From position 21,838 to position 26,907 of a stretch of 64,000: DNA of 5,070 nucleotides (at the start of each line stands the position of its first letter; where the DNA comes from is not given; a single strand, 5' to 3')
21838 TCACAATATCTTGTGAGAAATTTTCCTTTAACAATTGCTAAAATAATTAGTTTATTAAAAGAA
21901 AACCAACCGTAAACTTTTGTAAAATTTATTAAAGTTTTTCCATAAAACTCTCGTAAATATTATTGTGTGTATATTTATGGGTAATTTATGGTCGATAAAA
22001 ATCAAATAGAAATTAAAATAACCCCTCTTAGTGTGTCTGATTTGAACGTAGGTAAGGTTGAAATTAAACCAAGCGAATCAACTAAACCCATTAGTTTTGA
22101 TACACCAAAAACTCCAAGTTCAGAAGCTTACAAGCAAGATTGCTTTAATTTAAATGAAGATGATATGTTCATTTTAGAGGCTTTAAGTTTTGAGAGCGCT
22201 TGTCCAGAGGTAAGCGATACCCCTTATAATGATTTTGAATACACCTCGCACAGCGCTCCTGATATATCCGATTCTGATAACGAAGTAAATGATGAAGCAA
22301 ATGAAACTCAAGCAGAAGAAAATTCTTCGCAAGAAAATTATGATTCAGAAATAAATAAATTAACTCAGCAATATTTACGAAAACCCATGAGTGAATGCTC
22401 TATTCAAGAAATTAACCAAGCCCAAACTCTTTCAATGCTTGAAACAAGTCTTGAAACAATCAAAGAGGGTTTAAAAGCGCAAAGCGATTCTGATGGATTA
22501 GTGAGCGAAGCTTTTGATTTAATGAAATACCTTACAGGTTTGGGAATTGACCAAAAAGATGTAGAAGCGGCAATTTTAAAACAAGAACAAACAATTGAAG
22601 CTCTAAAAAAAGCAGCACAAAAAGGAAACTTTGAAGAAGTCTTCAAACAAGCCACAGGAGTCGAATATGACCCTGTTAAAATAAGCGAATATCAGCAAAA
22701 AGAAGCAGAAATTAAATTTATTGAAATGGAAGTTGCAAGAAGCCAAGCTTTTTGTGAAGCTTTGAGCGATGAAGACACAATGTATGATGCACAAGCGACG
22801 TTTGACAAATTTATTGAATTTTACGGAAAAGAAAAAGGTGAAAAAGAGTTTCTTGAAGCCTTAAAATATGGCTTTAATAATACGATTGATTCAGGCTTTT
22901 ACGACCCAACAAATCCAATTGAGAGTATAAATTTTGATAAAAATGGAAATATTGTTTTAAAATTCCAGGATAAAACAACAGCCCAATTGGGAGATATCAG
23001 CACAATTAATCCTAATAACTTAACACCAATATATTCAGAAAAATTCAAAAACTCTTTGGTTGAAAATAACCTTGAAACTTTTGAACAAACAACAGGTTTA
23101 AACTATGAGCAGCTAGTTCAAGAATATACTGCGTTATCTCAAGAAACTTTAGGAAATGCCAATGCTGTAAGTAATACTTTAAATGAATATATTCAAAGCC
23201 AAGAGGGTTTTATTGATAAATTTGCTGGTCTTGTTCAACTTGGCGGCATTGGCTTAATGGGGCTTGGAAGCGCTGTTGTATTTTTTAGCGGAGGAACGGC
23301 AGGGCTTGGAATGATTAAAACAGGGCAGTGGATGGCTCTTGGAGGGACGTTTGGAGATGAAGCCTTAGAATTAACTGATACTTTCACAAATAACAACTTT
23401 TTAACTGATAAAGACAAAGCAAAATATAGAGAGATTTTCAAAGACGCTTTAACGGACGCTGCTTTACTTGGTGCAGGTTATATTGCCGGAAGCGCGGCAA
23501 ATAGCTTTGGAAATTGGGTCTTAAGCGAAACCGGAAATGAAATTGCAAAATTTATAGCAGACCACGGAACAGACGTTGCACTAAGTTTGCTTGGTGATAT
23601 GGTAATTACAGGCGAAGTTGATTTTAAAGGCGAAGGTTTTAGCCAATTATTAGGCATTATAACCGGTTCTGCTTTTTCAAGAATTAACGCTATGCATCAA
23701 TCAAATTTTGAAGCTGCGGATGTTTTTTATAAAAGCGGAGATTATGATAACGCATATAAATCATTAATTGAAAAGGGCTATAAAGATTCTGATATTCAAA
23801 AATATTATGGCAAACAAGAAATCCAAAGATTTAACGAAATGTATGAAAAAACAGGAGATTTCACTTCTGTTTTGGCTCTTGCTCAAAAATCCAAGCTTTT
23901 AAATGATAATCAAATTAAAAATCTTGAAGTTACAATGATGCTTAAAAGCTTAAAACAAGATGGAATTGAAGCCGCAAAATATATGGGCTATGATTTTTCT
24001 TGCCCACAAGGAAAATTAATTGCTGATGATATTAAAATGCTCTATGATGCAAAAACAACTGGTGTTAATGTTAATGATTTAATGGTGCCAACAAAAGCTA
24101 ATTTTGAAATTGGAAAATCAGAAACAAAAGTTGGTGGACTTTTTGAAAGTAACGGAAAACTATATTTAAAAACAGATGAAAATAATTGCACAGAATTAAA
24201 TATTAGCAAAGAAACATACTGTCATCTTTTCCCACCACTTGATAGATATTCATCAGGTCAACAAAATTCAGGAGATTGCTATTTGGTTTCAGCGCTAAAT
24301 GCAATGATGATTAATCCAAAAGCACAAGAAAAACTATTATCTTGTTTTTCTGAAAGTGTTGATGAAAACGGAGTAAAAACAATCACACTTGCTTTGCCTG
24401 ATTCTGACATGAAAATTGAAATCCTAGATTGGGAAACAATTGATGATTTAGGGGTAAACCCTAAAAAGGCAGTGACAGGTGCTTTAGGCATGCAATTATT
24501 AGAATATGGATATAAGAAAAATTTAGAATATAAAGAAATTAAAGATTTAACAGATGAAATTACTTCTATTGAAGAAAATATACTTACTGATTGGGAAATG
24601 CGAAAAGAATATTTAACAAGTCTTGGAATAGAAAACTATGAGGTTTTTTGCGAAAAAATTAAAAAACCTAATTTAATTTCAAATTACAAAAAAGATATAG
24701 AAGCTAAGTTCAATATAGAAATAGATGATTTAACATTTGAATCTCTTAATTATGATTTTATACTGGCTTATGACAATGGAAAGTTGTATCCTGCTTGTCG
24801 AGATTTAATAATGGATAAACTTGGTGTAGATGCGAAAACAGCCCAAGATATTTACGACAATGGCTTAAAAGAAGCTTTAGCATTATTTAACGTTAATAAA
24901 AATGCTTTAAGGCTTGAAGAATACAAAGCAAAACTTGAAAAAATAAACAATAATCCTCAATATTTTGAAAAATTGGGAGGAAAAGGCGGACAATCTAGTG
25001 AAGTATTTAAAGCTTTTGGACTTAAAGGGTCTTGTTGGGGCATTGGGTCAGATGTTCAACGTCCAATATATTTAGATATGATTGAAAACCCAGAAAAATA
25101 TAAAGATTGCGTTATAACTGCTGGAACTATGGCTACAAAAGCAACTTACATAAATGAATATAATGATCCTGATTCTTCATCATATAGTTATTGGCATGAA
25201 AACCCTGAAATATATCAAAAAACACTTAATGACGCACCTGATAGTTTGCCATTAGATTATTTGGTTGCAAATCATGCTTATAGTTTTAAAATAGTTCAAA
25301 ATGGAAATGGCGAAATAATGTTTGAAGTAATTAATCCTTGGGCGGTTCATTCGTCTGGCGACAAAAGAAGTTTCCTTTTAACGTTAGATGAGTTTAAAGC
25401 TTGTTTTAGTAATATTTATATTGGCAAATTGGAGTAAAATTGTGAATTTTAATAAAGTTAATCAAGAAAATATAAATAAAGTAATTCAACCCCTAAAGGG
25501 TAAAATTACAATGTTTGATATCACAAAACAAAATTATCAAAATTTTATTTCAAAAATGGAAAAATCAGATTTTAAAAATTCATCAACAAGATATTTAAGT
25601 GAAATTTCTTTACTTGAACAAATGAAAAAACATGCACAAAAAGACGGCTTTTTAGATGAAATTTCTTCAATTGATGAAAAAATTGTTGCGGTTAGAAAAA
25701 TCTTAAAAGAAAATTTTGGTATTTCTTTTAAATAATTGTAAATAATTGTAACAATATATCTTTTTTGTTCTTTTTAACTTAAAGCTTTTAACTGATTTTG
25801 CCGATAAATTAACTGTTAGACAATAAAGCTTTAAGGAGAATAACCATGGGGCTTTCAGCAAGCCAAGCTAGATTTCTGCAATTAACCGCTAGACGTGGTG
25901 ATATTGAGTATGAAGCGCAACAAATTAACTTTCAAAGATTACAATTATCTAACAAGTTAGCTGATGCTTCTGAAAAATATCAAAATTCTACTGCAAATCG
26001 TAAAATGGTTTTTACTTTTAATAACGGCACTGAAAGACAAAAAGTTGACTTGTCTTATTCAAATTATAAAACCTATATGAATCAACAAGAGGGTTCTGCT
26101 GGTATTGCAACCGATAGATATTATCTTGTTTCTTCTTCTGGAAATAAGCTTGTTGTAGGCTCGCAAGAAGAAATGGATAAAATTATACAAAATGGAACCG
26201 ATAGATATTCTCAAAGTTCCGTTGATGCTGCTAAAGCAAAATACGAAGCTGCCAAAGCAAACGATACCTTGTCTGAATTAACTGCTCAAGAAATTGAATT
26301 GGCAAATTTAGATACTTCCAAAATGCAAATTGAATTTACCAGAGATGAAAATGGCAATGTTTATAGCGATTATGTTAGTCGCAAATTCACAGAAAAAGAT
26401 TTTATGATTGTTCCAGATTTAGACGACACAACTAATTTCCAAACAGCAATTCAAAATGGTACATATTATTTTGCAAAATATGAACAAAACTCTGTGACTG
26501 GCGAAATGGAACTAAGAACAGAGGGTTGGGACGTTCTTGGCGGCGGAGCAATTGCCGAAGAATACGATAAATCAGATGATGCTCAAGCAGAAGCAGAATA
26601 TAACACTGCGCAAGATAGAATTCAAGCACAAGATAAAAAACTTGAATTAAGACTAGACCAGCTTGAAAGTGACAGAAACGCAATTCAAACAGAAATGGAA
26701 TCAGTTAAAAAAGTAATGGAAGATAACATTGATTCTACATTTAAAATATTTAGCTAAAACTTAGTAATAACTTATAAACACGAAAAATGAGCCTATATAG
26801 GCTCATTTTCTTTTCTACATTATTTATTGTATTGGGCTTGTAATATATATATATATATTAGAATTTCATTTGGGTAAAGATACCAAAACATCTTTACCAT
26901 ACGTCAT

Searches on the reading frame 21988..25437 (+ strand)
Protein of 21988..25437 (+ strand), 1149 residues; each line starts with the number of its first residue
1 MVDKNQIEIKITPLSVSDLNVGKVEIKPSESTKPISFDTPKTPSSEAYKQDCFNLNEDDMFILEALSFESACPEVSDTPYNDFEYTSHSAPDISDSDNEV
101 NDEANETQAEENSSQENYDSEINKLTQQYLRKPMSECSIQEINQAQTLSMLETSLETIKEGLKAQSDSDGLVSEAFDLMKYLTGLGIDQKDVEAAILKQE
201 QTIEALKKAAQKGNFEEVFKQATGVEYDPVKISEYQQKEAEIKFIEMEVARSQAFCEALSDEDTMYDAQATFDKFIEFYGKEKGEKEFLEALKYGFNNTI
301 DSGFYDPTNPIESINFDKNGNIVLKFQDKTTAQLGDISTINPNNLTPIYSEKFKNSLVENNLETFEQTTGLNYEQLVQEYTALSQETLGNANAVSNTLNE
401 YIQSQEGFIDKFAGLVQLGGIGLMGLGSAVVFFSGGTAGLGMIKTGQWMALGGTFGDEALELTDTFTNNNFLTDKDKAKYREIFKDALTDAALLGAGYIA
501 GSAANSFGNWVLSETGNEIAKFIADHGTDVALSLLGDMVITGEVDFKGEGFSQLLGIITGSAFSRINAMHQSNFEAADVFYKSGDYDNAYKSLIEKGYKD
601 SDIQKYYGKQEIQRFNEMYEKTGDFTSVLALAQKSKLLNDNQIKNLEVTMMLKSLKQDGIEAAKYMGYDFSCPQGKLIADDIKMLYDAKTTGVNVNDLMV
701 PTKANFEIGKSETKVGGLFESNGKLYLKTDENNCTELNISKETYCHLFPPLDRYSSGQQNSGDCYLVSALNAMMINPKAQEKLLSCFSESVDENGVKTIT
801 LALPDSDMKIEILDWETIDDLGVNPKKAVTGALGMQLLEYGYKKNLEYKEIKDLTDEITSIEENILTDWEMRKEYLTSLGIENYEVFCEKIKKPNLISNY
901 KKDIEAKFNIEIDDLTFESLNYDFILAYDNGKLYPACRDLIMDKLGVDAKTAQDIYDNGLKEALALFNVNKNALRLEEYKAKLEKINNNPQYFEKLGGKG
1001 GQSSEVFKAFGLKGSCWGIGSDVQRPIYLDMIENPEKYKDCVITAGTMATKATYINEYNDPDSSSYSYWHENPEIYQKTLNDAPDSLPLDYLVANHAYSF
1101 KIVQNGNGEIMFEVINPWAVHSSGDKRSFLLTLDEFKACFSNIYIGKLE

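Call 40: search_protein_families(library=pfam, proteins=[window:21988-25437:+], max_evalue=0.01)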
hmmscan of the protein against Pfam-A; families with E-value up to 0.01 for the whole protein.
window:21988-25437:+ (1149 aa): 1 family
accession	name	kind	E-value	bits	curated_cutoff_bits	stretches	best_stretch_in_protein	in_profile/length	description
PF00648.27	Peptidase_C2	-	0.006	16.1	23.8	0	757-788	51-82/297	Calpain family cysteine protease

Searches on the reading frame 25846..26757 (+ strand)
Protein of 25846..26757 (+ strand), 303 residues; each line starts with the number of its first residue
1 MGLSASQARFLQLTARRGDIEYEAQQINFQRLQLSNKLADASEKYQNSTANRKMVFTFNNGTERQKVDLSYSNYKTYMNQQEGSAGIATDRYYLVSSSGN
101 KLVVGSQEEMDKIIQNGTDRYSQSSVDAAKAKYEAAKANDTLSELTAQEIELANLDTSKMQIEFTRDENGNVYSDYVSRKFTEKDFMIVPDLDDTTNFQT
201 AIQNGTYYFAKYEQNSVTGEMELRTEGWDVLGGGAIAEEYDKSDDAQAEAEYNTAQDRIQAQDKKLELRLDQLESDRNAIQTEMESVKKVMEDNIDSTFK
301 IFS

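Call 40: search_protein_families(library=pfam, proteins=[window:25846-26757:+], max_evalue=0.01)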
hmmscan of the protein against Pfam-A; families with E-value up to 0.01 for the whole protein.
window:25846-26757:+ (303 aa): 1 family
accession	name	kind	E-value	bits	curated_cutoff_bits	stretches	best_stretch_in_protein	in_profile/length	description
PF24590.1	DUF7615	-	0.0092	16.9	27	1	249-295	24-71/106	Domain of unknown function (DUF7615)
